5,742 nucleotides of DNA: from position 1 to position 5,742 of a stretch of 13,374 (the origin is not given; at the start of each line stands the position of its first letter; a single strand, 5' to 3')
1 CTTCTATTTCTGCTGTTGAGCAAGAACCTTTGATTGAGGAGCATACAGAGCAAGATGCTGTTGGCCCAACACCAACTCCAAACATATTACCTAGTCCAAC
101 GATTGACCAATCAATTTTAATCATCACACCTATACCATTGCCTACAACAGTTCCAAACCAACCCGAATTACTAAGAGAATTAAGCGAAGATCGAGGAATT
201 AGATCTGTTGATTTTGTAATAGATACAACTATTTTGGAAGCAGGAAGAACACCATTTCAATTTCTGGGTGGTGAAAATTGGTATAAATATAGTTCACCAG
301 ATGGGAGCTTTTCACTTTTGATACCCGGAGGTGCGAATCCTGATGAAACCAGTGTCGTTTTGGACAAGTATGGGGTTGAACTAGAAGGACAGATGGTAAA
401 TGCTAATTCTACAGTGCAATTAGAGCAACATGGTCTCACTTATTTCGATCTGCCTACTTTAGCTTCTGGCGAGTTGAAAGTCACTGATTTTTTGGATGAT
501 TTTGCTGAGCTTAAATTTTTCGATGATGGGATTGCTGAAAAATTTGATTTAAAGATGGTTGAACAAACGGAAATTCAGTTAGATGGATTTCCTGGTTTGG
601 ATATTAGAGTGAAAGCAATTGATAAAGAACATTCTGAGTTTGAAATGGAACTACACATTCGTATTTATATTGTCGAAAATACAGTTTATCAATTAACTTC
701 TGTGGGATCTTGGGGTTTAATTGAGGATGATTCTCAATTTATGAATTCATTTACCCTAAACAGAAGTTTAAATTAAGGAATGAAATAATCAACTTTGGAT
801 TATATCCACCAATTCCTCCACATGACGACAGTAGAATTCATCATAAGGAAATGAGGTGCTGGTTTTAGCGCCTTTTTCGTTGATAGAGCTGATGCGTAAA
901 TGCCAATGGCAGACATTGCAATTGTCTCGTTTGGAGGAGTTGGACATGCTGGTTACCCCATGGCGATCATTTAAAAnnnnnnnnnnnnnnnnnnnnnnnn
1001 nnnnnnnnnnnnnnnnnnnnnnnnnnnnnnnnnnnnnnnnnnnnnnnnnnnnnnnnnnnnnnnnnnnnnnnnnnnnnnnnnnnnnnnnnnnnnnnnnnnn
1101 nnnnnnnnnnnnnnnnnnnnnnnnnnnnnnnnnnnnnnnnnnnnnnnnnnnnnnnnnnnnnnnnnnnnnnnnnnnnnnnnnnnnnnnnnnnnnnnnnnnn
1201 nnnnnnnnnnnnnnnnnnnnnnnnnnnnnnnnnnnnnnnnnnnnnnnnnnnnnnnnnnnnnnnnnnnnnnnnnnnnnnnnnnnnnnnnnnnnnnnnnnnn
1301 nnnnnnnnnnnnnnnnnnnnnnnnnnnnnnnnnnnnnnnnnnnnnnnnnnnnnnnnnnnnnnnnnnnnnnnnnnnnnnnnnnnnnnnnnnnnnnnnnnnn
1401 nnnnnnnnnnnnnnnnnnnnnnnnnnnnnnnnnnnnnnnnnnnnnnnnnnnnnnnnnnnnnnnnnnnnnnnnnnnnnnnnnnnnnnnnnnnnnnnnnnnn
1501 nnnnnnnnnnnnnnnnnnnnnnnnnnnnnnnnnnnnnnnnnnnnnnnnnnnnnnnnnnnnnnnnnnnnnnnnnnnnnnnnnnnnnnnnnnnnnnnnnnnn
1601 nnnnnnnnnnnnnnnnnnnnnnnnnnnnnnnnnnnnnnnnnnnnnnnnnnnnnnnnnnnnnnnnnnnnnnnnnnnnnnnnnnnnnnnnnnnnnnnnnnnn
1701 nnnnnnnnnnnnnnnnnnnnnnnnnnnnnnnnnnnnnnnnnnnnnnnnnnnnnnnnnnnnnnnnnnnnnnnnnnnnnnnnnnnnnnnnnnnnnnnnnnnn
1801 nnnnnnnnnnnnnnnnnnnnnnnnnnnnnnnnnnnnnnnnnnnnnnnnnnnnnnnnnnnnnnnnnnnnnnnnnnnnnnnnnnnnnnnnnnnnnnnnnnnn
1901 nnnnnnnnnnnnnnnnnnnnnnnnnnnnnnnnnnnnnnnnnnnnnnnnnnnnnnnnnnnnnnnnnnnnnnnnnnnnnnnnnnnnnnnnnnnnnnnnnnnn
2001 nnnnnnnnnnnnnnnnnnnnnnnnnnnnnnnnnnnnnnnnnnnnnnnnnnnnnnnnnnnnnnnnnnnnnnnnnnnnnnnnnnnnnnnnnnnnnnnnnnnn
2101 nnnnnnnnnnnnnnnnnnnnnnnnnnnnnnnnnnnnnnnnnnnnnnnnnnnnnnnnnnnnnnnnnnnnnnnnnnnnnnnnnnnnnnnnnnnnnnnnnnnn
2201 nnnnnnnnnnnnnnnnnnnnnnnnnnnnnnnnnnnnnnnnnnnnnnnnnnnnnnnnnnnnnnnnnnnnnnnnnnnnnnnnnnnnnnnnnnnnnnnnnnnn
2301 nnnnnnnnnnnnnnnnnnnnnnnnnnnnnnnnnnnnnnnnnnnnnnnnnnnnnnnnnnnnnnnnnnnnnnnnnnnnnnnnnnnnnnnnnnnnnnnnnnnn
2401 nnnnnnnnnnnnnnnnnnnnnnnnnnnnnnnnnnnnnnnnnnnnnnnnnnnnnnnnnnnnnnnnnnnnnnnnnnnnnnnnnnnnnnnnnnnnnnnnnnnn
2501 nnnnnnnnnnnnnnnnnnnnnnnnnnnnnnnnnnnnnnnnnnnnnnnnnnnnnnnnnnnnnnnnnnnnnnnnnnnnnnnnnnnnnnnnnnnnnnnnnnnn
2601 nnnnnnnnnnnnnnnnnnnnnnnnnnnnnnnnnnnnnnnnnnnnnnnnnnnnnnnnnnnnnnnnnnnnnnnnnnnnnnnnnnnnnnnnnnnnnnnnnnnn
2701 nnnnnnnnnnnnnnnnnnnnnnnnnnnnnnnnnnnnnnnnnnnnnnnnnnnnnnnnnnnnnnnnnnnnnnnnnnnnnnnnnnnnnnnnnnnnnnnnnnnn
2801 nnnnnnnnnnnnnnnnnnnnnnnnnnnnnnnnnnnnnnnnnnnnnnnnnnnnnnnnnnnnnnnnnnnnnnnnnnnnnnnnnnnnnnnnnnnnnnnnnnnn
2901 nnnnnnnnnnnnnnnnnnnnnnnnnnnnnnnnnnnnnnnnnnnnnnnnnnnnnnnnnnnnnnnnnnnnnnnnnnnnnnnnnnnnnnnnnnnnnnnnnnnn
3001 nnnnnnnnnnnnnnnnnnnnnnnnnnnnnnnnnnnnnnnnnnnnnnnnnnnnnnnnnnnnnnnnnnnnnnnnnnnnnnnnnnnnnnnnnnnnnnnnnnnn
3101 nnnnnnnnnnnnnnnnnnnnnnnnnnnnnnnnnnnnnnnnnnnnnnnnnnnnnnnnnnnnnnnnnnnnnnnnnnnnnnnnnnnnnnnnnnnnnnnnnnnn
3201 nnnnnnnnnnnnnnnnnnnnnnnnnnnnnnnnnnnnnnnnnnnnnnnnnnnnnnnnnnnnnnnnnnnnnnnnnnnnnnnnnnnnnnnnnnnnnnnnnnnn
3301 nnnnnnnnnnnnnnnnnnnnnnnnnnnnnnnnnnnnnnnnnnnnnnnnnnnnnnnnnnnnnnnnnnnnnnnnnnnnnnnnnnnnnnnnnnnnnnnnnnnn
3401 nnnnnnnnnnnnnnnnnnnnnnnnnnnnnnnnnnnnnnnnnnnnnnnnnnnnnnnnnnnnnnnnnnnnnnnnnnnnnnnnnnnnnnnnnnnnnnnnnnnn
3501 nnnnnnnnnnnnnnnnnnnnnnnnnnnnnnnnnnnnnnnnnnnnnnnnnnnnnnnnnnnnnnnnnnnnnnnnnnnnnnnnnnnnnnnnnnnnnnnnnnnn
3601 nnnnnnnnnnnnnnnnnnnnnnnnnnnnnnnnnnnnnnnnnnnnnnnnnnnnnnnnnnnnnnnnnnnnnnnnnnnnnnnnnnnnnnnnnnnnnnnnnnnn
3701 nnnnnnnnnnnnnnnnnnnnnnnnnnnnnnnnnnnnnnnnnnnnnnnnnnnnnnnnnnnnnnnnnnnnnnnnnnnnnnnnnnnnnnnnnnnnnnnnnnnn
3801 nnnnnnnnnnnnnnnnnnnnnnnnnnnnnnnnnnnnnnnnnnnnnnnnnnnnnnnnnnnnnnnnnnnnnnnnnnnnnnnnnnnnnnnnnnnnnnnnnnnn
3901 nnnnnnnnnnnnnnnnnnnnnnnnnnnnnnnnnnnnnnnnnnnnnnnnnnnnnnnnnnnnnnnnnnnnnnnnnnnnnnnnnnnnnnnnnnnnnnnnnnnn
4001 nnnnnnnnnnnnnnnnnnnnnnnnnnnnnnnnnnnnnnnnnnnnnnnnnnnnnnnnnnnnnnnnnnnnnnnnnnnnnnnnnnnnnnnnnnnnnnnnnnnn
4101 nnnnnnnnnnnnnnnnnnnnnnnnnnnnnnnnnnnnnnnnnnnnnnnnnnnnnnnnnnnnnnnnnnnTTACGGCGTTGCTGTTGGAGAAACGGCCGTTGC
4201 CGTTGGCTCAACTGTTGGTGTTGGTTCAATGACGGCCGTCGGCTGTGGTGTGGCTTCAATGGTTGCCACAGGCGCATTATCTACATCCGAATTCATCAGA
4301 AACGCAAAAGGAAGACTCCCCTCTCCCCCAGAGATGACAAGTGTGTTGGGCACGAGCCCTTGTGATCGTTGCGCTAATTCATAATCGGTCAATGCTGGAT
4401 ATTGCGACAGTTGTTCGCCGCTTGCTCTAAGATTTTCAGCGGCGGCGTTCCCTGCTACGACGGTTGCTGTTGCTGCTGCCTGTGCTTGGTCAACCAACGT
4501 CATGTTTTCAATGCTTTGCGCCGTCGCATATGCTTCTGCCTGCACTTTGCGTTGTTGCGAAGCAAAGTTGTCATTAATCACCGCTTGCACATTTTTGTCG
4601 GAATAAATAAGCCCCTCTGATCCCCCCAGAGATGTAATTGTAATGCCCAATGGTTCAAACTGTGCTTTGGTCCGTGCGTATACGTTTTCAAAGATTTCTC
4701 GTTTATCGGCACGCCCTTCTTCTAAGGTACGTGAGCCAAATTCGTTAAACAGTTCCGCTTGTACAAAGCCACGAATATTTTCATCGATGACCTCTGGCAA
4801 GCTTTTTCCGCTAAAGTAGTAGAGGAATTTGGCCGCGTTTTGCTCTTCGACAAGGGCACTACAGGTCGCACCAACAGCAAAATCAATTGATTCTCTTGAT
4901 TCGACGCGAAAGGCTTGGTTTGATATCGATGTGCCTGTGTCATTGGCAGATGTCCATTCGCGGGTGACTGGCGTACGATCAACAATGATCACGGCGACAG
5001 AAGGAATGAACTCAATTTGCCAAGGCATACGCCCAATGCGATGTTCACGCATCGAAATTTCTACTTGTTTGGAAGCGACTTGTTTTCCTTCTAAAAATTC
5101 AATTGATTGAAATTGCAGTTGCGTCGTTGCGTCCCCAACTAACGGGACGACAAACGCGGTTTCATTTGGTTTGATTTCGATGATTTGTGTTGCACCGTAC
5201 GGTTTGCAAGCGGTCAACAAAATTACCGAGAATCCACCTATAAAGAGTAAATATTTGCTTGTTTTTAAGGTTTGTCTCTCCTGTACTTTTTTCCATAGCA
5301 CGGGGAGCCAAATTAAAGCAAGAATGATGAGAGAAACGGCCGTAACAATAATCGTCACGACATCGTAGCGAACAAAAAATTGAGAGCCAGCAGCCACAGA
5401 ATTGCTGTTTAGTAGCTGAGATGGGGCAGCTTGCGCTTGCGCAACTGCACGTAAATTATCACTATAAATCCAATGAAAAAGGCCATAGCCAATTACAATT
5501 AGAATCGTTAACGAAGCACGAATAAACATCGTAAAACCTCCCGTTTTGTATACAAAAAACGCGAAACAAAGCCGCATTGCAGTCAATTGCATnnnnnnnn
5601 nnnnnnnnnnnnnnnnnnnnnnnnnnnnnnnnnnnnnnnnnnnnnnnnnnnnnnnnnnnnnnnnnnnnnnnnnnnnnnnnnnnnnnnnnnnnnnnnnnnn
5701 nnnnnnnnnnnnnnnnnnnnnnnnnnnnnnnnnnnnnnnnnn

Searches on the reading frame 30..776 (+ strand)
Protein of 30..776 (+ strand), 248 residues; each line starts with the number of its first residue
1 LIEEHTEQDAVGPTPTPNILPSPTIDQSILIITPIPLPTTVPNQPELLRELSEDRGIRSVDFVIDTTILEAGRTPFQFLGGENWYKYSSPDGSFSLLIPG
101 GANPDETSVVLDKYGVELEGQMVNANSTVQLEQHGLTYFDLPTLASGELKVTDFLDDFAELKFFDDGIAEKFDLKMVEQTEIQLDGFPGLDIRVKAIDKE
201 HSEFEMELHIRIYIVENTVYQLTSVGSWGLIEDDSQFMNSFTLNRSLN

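Call 6: search_protein_families(library=pfam, proteins=[window:30-776:+], max_evalue=0.001)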
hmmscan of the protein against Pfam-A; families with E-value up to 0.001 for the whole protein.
window:30-776:+ (248 aa): 0 families

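Call 83: search_protein_families(library=ncbifam, proteins=[window:30-776:+], max_evalue=0.01)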
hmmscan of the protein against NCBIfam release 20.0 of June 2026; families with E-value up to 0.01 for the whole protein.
window:30-776:+ (248 aa): 0 families

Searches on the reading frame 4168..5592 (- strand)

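Call 6: search_protein_families(library=pfam, proteins=[window:4168-5592:-], max_evalue=0.001)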
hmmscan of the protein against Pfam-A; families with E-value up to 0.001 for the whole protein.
window:4168-5592:- (474 aa): 1 family
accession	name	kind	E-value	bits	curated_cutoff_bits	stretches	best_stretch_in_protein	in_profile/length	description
PF01145.31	Band_7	-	1.3e-05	25.8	23.6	1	215-358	49-174/176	SPFH domain / Band 7 family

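Call 83: search_protein_families(library=ncbifam, proteins=[window:4168-5592:-], max_evalue=0.01)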
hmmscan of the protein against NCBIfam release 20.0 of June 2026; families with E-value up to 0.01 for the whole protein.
window:4168-5592:- (474 aa): 0 families
